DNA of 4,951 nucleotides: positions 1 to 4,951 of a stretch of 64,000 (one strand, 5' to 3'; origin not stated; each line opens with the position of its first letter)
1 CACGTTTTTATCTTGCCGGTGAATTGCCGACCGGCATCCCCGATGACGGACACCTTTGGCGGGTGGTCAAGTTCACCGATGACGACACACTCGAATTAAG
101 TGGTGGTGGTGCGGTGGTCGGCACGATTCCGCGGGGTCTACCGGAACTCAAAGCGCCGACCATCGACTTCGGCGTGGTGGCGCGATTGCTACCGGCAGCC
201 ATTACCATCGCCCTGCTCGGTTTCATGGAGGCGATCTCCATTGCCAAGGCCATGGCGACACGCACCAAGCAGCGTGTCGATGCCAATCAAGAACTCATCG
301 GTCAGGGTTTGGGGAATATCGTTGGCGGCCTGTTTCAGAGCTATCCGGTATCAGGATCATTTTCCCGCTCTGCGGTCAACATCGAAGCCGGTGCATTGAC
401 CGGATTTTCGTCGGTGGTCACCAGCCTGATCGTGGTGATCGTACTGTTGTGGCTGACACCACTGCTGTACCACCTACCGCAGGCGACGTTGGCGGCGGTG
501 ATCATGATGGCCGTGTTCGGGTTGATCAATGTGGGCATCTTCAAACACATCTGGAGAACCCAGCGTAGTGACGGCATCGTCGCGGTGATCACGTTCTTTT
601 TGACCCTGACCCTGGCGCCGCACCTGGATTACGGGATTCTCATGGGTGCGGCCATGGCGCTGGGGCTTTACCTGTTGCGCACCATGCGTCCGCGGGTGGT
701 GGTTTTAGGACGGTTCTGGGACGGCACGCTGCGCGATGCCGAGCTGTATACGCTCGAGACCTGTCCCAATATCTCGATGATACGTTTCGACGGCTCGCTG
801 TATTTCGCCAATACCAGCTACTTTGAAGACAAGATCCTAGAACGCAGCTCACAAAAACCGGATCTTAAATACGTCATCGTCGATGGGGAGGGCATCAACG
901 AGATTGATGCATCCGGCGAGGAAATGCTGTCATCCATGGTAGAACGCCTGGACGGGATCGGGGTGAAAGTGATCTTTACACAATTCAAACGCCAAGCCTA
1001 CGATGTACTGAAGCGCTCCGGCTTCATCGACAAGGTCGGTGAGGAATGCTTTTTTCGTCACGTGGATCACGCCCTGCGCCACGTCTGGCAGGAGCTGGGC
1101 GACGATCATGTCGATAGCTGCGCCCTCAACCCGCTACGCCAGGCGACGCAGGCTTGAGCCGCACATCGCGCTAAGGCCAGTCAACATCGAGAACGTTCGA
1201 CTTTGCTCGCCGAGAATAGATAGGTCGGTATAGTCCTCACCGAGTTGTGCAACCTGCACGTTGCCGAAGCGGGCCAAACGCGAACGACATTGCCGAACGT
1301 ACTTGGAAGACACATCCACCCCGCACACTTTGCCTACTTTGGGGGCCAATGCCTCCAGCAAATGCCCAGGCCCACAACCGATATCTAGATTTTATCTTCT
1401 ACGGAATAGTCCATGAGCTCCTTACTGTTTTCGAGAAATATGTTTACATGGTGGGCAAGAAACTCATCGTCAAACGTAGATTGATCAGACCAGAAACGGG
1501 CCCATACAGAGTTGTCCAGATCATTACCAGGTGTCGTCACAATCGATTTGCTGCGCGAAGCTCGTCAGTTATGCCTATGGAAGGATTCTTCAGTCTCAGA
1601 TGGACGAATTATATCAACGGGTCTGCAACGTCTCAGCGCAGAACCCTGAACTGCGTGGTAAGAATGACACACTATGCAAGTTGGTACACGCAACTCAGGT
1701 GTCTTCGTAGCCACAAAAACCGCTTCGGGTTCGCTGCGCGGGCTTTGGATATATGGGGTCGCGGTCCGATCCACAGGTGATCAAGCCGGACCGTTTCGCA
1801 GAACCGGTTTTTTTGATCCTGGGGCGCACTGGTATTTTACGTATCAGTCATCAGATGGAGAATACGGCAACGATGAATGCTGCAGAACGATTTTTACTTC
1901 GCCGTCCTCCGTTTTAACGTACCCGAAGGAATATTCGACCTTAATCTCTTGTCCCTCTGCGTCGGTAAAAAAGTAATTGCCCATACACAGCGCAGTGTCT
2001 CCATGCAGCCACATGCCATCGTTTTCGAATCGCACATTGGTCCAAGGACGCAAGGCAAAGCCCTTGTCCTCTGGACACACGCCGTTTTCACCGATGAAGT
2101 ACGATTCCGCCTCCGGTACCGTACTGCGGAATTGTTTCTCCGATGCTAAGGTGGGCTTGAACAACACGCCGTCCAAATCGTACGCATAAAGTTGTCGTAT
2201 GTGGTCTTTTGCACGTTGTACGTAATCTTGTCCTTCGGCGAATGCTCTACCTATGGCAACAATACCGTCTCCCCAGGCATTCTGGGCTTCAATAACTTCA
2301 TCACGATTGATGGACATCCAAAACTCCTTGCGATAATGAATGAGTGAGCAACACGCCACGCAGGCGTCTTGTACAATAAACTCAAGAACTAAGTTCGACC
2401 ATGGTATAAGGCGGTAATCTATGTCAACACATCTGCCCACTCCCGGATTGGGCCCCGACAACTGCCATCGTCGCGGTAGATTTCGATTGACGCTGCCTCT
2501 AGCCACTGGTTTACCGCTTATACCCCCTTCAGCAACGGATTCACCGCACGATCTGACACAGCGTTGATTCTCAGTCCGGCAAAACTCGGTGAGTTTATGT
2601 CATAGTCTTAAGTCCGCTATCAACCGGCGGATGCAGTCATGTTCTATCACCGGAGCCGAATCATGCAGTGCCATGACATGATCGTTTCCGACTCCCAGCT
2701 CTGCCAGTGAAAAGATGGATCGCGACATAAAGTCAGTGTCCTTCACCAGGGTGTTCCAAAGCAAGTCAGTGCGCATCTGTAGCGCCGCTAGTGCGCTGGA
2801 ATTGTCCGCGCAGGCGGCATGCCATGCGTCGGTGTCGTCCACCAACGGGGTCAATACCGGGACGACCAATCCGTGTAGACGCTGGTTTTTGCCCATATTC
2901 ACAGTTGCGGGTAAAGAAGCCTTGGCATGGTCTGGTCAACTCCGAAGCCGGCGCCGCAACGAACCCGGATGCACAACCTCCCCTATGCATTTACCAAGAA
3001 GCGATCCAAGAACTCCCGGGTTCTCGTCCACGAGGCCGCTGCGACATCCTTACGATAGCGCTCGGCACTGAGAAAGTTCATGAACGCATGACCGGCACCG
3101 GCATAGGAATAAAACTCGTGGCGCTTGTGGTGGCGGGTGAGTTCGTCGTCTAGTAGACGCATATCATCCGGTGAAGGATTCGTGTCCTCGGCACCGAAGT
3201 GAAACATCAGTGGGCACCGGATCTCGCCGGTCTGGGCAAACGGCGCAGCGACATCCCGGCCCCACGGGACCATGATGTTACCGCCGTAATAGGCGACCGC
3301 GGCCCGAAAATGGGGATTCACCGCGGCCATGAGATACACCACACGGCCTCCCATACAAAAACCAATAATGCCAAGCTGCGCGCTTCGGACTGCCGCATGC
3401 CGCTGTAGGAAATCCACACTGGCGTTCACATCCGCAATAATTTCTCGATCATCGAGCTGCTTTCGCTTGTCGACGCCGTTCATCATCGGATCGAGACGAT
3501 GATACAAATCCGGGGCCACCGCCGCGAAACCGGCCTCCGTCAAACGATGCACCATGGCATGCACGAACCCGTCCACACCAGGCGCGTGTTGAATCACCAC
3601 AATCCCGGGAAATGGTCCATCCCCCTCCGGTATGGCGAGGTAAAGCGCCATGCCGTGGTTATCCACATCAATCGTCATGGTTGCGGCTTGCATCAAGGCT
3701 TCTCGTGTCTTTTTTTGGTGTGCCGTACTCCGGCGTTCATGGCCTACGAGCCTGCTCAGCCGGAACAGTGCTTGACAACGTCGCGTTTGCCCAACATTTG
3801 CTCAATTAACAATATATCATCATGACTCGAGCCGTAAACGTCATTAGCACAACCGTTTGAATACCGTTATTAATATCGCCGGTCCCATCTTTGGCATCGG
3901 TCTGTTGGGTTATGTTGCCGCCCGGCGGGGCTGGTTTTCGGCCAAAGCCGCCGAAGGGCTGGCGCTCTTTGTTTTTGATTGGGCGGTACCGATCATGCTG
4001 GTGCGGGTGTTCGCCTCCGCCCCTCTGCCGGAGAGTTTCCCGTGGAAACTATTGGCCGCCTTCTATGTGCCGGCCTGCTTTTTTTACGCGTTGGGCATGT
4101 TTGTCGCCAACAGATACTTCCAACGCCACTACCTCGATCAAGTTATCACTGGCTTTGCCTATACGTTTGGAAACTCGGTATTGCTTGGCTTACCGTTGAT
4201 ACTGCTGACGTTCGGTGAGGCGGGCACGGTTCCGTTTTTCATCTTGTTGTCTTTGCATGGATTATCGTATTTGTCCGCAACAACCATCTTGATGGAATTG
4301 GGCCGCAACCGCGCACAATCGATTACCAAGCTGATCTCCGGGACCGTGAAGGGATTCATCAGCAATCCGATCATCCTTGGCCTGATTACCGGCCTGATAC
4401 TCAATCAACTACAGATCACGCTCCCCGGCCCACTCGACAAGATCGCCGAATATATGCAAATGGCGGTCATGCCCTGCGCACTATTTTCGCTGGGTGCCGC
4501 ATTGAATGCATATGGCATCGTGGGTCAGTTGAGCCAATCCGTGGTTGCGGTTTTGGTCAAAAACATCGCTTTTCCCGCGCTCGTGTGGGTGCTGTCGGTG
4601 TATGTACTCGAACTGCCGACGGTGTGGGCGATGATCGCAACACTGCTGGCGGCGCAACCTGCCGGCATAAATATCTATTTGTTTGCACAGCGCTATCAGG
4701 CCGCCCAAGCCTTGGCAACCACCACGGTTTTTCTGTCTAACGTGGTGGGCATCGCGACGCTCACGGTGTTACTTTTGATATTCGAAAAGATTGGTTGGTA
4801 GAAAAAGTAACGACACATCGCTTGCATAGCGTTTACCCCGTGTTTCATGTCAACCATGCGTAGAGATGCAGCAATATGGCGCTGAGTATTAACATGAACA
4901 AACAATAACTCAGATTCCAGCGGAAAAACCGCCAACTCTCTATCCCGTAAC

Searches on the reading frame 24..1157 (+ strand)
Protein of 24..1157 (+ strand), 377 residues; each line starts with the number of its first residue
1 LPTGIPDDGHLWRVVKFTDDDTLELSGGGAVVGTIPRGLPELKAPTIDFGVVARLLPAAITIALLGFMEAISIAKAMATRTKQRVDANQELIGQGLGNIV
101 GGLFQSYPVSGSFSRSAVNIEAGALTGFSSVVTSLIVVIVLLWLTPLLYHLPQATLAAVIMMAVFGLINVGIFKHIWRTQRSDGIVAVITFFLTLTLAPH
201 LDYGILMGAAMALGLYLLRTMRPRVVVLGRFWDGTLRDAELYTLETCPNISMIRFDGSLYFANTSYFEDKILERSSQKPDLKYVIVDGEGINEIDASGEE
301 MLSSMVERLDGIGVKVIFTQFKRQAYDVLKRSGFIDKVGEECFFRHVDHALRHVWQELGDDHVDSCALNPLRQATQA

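Call 71: search_protein_families(library=pfam, proteins=[window:24-1157:+], max_evalue=1e-8)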
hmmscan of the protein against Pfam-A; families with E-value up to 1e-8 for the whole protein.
window:24-1157:+ (377 aa): 2 families
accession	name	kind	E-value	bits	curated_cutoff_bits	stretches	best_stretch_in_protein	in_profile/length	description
PF00916.26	Sulfate_transp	-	6.3e-52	177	23.2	1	28-190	217-380/380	Sulfate permease family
PF01740.26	STAS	-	2.7e-14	53.3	22.6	1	244-349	4-105/106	STAS domain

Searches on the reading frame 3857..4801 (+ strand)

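Call 71: search_protein_families(library=pfam, proteins=[window:3857-4801:+], max_evalue=1e-8)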
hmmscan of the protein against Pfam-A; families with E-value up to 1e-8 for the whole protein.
window:3857-4801:+ (314 aa): 1 family
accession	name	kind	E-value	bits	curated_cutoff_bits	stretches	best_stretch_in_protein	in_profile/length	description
PF03547.23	Mem_trans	-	5.7e-28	98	25.7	1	10-305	8-342/343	Membrane transport protein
